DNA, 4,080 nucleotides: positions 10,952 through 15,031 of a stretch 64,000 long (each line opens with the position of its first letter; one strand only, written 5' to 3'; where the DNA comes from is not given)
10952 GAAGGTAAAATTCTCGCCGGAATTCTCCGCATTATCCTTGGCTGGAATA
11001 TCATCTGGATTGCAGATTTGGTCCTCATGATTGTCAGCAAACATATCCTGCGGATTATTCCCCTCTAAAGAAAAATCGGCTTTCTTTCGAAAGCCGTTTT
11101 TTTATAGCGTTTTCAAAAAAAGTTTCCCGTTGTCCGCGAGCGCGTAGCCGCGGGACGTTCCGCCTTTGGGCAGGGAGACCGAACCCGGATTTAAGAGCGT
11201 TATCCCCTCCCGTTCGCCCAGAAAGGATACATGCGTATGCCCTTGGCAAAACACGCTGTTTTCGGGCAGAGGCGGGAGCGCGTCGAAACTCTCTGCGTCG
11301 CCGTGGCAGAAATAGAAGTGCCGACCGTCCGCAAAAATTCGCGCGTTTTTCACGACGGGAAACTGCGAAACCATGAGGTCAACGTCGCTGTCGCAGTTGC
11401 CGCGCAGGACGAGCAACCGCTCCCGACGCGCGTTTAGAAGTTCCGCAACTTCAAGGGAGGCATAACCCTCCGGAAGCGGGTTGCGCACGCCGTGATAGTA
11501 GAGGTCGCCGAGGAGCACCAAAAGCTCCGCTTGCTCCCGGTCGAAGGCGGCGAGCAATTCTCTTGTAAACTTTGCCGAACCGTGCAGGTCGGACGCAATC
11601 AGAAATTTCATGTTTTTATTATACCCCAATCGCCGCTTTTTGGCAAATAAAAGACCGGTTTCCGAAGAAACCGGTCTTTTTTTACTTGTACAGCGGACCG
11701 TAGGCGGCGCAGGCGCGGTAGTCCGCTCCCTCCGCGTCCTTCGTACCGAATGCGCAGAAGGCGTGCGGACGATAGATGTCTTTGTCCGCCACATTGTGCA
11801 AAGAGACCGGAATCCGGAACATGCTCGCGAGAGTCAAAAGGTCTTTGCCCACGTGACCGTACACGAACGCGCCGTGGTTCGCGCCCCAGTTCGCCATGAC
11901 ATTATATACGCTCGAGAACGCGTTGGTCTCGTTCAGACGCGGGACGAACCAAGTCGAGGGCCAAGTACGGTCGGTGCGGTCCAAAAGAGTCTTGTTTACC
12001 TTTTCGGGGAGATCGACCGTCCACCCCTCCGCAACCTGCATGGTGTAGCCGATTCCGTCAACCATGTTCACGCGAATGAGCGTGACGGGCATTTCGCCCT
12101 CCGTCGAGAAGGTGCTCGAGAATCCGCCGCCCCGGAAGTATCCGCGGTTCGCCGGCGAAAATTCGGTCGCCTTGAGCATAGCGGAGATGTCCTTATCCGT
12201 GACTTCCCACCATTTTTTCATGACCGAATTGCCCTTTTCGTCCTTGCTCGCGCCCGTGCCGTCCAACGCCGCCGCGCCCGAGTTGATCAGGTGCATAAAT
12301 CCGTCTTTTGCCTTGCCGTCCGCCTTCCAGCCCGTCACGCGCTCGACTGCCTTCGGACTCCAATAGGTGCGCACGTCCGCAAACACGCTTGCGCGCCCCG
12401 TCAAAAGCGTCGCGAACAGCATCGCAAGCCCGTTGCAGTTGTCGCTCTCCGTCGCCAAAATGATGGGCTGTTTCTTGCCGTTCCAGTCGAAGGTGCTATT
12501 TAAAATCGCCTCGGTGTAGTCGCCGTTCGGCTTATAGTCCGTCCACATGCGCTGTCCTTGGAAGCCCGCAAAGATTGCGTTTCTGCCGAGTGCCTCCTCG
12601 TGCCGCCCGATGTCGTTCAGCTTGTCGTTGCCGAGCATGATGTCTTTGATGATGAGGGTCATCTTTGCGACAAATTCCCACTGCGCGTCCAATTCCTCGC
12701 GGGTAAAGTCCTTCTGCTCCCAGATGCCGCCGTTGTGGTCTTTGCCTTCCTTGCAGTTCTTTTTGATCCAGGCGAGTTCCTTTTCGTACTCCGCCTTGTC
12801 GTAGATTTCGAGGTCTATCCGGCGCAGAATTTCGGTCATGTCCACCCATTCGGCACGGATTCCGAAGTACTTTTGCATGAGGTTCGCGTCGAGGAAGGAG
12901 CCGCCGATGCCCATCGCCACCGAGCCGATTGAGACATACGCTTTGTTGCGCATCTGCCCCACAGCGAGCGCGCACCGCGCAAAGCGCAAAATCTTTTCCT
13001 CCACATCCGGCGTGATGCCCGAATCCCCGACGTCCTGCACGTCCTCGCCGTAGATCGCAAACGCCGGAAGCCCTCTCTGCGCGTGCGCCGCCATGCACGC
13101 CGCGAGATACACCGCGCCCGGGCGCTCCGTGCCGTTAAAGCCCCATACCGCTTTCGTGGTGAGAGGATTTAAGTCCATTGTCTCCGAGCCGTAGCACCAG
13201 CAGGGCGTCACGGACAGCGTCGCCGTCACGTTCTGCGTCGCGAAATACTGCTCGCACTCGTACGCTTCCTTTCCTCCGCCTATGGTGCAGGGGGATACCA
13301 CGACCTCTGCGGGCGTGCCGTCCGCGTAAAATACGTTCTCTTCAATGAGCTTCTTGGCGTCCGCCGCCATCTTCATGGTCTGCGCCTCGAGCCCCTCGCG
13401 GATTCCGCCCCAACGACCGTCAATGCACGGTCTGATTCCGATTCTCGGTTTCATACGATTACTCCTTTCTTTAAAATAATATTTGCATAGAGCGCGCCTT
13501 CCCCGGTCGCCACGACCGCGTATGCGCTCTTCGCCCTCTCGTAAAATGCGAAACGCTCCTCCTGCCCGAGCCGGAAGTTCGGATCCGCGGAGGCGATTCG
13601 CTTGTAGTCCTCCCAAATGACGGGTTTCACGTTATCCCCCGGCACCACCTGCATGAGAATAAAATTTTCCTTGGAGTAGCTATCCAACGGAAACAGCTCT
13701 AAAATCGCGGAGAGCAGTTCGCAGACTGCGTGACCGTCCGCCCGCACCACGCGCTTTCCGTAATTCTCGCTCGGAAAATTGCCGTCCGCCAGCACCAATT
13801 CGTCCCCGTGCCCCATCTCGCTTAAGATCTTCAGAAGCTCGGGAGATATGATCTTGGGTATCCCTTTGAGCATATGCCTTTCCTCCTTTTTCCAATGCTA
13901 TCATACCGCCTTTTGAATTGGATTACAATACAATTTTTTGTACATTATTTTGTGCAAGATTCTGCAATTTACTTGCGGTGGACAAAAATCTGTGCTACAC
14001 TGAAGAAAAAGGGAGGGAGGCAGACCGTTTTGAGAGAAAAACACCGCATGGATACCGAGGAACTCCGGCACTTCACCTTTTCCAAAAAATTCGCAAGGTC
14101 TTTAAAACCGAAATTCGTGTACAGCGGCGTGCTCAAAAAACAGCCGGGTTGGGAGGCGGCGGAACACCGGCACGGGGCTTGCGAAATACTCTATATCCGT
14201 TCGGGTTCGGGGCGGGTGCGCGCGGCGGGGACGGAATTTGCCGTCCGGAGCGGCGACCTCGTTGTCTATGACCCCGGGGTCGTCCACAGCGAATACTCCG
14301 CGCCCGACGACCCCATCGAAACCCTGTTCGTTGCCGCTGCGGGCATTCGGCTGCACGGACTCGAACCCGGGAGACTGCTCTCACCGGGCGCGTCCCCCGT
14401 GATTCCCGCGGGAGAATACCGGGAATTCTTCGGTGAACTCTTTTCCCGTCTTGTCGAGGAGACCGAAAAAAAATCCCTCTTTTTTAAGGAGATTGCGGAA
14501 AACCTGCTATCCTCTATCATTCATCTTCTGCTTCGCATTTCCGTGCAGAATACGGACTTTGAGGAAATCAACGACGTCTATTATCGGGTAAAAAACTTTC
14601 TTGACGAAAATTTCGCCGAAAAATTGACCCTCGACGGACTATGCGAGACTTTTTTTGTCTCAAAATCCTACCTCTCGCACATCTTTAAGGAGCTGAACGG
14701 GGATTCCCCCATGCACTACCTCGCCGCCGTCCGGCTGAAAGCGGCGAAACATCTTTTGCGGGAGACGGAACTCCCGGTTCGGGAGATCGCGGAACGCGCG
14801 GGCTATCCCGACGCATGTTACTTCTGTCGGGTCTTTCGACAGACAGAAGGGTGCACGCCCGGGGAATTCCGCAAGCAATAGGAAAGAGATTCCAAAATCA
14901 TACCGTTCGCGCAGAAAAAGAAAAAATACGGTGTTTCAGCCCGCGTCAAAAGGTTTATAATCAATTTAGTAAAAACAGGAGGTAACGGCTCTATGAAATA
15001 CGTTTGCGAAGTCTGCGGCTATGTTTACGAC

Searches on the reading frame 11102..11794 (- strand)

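Call 14: search_protein_families(library=pfam, proteins=[window:11102-11794:-], max_evalue=0.001)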
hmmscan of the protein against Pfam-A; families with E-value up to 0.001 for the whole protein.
window:11102-11794:- (230 aa): 2 families
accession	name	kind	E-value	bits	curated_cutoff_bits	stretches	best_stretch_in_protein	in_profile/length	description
PF12850.12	Metallophos_2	-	1.1e-21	77.8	27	1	62-221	1-150/154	Calcineurin-like phosphoesterase superfamily domain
PF00149.33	Metallophos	-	5.5e-11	43.7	21.5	1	62-166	1-116/191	Calcineurin-like phosphoesterase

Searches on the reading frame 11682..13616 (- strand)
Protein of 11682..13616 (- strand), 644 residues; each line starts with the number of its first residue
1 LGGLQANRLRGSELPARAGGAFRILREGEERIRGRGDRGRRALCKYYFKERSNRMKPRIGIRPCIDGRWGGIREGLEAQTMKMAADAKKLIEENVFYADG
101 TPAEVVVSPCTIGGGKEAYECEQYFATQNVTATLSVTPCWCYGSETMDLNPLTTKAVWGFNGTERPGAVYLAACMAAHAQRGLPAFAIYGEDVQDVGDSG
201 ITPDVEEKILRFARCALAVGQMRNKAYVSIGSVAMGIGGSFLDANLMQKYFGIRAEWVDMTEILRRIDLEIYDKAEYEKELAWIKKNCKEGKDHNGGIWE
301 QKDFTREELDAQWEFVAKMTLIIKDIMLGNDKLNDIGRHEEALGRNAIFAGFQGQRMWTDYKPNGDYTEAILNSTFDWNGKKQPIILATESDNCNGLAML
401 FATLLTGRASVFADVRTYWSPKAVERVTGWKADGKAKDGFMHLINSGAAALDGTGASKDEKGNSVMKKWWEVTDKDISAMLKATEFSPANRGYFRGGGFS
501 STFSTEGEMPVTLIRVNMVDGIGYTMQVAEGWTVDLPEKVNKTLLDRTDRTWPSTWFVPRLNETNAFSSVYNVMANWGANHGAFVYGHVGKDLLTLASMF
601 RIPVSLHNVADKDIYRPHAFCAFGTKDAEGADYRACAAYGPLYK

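Call 14: search_protein_families(library=pfam, proteins=[window:11682-13616:-], max_evalue=0.001)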
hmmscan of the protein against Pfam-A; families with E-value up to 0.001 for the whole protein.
window:11682-13616:- (644 aa): 3 families
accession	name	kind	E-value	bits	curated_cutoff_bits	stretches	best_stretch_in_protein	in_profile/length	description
PF07882.17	Fucose_iso_N2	-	1.4e-82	276.1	22.3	1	225-407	1-180/180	L-fucose isomerase, second N-terminal domain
PF07881.17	Fucose_iso_N1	-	8.1e-74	247.5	28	1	56-224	1-169/169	L-fucose isomerase, first N-terminal domain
PF02952.23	Fucose_iso_C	-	6.3e-44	149.5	29.3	1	443-606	1-141/143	L-fucose isomerase, C-terminal domain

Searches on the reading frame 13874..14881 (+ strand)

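Call 14: search_protein_families(library=pfam, proteins=[window:13874-14881:+], max_evalue=0.001)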
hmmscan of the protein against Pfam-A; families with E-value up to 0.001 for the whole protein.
window:13874-14881:+ (335 aa): 5 families
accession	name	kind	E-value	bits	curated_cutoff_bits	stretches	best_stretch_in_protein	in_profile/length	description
PF12833.13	HTH_18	-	7.1e-24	84.3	33.6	1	256-335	1-80/80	Helix-turn-helix domain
PF00165.29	HTH_AraC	-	2.5e-14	53.4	26.6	1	298-334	7-42/42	Bacterial regulatory helix-turn-helix proteins, AraC family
PF02311.25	AraC_binding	-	6.9e-13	48.9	21.1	1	89-209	10-132/135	AraC-like ligand binding domain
PF07883.17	Cupin_2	-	1.8e-10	40.8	27.2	1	90-153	6-69/70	Cupin domain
PF05899.18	Cupin_3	-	0.00054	20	23.5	0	83-136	8-60/74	EutQ-like cupin domain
